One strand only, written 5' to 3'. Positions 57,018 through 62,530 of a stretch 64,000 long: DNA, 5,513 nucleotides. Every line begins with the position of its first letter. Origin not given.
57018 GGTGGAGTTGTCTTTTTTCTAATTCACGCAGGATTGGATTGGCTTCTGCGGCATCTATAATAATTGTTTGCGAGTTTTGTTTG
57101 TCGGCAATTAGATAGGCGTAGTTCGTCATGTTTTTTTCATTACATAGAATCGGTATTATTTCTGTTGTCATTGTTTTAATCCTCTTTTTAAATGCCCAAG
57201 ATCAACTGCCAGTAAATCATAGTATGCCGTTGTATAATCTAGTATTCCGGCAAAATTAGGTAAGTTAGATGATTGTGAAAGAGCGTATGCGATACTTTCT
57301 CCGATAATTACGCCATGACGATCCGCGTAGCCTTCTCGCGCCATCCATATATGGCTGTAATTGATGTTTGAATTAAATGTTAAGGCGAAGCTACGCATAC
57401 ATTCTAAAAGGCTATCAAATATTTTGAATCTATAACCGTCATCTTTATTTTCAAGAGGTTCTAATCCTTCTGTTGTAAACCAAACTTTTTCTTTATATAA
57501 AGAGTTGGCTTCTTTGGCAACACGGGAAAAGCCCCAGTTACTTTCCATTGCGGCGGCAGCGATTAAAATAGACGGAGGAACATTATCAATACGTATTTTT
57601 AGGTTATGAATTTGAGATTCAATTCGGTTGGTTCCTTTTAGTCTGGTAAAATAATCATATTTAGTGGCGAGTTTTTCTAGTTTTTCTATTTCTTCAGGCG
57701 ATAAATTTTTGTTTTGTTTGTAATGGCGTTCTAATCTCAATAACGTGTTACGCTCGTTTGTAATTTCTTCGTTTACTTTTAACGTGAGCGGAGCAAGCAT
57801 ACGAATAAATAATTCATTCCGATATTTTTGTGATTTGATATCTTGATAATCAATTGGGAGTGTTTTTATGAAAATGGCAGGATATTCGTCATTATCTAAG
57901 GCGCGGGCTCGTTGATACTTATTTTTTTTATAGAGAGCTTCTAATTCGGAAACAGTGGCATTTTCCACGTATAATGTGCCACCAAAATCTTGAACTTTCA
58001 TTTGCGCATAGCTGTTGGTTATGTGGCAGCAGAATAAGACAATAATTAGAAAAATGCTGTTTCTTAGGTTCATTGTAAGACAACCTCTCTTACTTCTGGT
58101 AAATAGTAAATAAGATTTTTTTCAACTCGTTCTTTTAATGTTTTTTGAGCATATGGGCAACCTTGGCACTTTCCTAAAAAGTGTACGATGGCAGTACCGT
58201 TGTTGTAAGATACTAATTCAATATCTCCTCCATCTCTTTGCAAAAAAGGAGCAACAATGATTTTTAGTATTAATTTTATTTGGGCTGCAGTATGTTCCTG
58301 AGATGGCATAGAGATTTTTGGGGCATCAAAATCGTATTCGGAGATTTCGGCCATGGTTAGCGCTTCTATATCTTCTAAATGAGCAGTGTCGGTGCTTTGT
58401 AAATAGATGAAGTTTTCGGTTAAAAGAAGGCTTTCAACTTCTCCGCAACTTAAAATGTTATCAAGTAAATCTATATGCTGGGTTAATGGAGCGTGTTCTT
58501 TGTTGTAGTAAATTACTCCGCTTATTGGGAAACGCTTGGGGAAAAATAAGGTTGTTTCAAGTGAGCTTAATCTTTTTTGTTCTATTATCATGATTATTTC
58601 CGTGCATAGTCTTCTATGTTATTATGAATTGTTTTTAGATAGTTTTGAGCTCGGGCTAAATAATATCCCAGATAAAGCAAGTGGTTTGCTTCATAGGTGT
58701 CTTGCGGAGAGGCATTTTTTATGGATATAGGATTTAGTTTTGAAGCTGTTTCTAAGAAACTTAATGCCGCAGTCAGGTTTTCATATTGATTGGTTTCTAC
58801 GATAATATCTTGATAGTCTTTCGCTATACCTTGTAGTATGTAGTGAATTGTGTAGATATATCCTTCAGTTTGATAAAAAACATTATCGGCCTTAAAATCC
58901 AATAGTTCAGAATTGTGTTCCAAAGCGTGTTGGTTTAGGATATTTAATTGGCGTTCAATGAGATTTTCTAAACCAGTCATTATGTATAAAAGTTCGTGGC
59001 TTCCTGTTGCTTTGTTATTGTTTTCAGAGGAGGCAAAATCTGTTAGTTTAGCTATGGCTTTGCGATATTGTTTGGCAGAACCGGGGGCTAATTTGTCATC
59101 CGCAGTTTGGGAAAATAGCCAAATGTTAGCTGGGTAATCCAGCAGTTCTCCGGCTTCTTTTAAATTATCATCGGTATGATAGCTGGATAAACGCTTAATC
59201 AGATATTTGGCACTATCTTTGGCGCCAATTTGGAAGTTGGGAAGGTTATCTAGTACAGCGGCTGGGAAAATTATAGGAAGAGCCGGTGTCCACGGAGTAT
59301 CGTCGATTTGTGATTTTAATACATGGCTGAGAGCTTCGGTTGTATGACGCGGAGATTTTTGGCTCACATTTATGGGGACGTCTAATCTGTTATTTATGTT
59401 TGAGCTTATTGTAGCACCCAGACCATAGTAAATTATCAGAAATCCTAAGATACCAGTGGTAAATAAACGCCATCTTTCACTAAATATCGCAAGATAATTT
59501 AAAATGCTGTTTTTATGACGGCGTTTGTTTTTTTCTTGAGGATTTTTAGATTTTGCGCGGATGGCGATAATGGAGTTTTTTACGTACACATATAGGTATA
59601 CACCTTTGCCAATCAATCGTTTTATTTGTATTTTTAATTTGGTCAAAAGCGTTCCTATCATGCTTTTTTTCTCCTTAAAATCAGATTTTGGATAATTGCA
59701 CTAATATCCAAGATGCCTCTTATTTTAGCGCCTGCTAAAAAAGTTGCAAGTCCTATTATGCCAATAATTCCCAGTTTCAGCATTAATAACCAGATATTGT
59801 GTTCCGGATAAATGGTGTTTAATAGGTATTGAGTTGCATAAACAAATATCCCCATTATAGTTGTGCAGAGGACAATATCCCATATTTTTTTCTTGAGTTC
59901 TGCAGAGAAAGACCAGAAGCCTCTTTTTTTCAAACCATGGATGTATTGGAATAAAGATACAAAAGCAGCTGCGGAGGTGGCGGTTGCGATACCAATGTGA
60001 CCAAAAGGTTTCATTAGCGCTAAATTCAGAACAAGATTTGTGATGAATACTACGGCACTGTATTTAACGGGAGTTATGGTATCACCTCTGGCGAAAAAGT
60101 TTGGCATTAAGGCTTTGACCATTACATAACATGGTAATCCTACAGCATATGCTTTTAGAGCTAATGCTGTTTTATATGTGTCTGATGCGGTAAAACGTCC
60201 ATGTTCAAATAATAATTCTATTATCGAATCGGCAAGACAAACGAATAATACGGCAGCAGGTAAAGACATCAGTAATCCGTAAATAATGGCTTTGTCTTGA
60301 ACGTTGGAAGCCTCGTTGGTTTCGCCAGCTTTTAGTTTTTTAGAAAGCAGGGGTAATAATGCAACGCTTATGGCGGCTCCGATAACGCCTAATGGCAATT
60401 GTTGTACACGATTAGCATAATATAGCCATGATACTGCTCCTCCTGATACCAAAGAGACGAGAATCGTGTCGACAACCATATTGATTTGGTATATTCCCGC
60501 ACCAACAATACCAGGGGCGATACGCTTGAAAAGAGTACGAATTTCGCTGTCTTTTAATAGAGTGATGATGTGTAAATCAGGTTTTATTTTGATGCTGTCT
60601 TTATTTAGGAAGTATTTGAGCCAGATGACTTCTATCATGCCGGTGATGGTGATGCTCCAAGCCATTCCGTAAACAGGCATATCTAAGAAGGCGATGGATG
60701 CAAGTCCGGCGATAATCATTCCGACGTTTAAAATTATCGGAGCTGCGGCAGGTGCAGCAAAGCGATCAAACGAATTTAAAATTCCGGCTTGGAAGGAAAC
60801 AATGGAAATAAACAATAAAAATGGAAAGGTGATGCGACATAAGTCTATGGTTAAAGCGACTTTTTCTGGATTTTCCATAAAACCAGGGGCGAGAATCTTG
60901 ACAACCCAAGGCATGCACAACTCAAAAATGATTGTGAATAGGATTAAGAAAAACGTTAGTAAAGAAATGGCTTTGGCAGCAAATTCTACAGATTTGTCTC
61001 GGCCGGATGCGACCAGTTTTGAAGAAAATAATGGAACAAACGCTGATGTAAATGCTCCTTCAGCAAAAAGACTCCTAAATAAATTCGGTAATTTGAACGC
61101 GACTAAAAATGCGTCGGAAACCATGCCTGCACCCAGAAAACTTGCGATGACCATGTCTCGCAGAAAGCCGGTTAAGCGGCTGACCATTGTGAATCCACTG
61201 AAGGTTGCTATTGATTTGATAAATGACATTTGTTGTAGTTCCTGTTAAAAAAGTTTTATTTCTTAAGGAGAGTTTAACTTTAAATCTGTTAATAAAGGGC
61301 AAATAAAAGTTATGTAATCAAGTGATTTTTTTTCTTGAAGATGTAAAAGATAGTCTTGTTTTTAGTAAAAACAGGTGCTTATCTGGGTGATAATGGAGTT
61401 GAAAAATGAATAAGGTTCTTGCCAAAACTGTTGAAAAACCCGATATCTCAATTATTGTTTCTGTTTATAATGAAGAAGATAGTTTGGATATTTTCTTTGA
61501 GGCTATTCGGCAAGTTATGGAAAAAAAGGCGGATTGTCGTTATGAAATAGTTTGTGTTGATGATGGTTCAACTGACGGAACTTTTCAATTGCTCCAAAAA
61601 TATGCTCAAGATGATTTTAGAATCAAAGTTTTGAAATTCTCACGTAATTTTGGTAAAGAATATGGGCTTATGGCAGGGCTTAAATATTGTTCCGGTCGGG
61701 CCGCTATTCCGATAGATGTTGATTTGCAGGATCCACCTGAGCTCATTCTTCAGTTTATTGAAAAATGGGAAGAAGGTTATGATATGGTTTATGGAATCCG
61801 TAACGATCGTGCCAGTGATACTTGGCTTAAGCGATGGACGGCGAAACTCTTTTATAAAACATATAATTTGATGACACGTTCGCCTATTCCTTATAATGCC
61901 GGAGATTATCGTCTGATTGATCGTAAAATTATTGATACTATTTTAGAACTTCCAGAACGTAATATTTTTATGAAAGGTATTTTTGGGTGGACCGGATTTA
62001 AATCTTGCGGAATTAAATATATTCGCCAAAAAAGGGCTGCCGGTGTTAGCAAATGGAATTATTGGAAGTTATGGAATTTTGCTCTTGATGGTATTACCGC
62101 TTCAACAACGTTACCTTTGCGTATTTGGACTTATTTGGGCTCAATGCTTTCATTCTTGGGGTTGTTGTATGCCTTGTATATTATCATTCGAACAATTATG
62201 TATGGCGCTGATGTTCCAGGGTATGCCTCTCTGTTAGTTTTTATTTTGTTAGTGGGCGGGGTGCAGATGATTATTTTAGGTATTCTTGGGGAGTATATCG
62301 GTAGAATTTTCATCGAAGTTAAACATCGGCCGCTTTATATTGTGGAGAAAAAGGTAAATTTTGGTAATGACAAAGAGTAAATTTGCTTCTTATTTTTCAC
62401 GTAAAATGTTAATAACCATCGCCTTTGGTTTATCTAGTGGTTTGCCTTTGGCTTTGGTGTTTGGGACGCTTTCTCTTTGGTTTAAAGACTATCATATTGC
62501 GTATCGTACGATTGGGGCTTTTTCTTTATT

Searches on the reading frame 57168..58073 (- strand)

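Call 26: search_protein_families(library=pfam, proteins=[window:57168-58073:-], max_evalue=0.001)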
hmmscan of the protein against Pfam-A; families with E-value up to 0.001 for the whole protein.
window:57168-58073:- (301 aa): 1 family
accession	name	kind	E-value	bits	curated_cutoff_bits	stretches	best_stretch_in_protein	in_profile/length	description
PF01832.25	Glucosaminidase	-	2.3e-10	41.7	30.2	1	164-250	12-105/123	Mannosyl-glycoprotein endo-beta-N-acetylglucosaminidase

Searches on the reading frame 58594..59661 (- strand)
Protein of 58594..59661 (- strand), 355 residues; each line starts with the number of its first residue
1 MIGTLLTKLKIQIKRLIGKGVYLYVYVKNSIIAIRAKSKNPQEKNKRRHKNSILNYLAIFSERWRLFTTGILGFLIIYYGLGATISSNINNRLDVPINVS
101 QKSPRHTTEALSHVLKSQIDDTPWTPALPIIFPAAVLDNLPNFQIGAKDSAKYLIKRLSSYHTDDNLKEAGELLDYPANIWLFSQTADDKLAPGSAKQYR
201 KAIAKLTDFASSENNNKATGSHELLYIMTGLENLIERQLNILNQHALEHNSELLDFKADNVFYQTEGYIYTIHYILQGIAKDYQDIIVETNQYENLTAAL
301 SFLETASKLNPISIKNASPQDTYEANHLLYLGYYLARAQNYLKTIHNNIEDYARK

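Call 26: search_protein_families(library=pfam, proteins=[window:58594-59661:-], max_evalue=0.001)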
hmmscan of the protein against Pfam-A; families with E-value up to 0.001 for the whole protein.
window:58594-59661:- (355 aa): 1 family
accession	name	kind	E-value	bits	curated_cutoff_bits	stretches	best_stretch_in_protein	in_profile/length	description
PF10095.14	DUF2333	-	9.7e-08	31.8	22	1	255-340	233-318/330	Uncharacterized protein conserved in bacteria (DUF2333)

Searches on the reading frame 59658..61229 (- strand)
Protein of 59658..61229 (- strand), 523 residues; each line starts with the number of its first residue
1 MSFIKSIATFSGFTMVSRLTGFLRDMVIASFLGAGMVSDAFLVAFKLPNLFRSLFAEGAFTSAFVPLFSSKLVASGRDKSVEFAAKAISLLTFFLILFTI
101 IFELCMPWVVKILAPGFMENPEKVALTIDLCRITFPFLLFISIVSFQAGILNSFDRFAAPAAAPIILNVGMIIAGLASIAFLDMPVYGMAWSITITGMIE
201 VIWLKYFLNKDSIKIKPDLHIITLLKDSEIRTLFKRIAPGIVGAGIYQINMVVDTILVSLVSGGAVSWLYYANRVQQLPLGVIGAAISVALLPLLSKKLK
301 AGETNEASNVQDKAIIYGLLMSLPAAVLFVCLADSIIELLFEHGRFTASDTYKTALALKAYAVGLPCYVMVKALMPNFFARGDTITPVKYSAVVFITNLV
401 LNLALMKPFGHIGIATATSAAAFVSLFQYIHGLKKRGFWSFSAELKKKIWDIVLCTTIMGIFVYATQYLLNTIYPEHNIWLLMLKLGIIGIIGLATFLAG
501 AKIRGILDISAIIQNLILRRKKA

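Call 48: search_protein_families(library=ncbifam, proteins=[window:59658-61229:-], max_evalue=0.001)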
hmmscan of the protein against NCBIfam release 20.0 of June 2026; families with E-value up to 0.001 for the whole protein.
window:59658-61229:- (523 aa): 2 families
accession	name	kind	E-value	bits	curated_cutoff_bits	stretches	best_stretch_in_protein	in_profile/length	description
TIGR01695.1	murJ_mviN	equivalog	1.5e-120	403.3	235.55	1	2-511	1-503/506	murein biosynthesis integral membrane protein MurJ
TIGR00797.1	matE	subfamily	1e-10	41.1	147.4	1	251-470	13-237/396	MATE family efflux transporter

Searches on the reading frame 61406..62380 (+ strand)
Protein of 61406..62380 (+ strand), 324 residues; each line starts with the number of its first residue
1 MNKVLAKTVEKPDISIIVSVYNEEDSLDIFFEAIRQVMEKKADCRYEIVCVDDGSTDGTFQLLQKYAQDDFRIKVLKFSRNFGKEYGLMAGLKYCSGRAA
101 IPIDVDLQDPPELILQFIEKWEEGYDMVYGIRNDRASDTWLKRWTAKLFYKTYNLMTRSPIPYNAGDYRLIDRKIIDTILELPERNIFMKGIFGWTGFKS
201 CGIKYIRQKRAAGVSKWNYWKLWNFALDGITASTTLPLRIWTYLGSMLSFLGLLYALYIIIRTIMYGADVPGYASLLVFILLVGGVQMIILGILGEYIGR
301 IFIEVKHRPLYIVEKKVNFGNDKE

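Call 3: search_protein_families(library=pfam, proteins=[window:61406-62380:+], max_evalue=1)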
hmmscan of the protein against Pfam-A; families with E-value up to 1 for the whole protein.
window:61406-62380:+ (324 aa): 4 families
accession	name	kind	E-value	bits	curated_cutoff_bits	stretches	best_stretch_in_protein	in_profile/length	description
PF00535.33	Glycos_transf_2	-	1.1e-34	120.2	23.3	1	15-179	1-167/168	Glycosyl transferase family 2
PF13704.12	Glyco_tranf_2_4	-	0.13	13.2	27.5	1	45-78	19-50/98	Glycosyl transferase family 2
PF10111.15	Glyco_tranf_2_2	-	0.17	11.7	27.3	1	15-106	1-91/276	Glycosyltransferase like family 2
PF20386.3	DUF6681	-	0.65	10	24.1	1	247-283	28-64/267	Family of unknown function (DUF6681)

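Call 4: search_protein_families(library=ncbifam, proteins=[window:61406-62380:+], max_evalue=1)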
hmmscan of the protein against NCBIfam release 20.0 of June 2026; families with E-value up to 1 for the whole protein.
window:61406-62380:+ (324 aa): 20 families
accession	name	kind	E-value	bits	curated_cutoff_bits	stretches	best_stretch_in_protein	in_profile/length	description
NF047588.1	GlcsyltransPgfSStrep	equivalog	6.2e-87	291.7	500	1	14-315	3-304/308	glycosyltransferase PgfS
NF007986.1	PRK10714.1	equivalog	2.3e-54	184.6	529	1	13-318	7-313/316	undecaprenyl-phosphate 4-deoxy-4-formamido-L-arabinose transferase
TIGR03937.1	PgaC_IcaA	equivalog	5.7e-14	51.9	422.3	1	7-106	40-135/407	poly-beta-1,6-N-acetyl-D-glucosamine synthase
NF007482.0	PRK10073.1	equivalog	4.9e-12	45.5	423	1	10-111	4-100/334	glycosyltransferase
NF041875.1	EPS_EpsD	equivalog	8.9e-12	45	370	1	14-158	1-145/325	exopolysaccharide biosynthesis glycosyltransferase EpsD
NF047683.1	TeichurnBiosyTuaG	equivalog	4.3e-10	39.7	400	1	10-107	4-97/252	teichuronic acid biosynthesis protein TuaG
TIGR03111.1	glyc2_xrt_Gpos1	hypoth_equivalog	5.2e-09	35.4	363.95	1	7-125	44-160/439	TIGR03111 family XrtG-associated glycosyltransferase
TIGR04242.1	nodulat_NodC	equivalog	9.9e-09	34.6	550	1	7-143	43-180/395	chitooligosaccharide synthase NodC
NF053739.1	GlytfEpsEBac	equivalog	1.2e-07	31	450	1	12-98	1-84/265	glycosyltransferase EpsE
TIGR04283.1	glyco_like_mftF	equivalog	1.4e-07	31.4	182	1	14-98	1-74/221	TIGR04283 family arsenosugar biosynthesis glycosyltransferase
NF045692.1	OglycostaseCruG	equivalog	1.9e-07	30.4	600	1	13-128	42-160/386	2'-O-glycosyltransferase CruG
NF050050.1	ProtGlycPglI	equivalog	1.5e-06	27.8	500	1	12-130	2-117/306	GalNAc(5)-diNAcBac-PP-undecaprenol beta-1,3-glucosyltransferase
NF041391.1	DPhHxTase_Halo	equivalog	3.3e-06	26.2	375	1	20-152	3-126/213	dolichyl-phosphate hexose transferase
NF038302.1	EPS_HpsE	equivalog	5.8e-06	25.5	300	1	13-71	2-59/307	hormogonium polysaccharide biosynthesis glycosyltransferase HpsE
TIGR04182.1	glyco_TIGR04182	equivalog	6e-06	25.9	325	2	232-301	218-285/293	S-layer glycoprotein N-glycosyltransferase AglJ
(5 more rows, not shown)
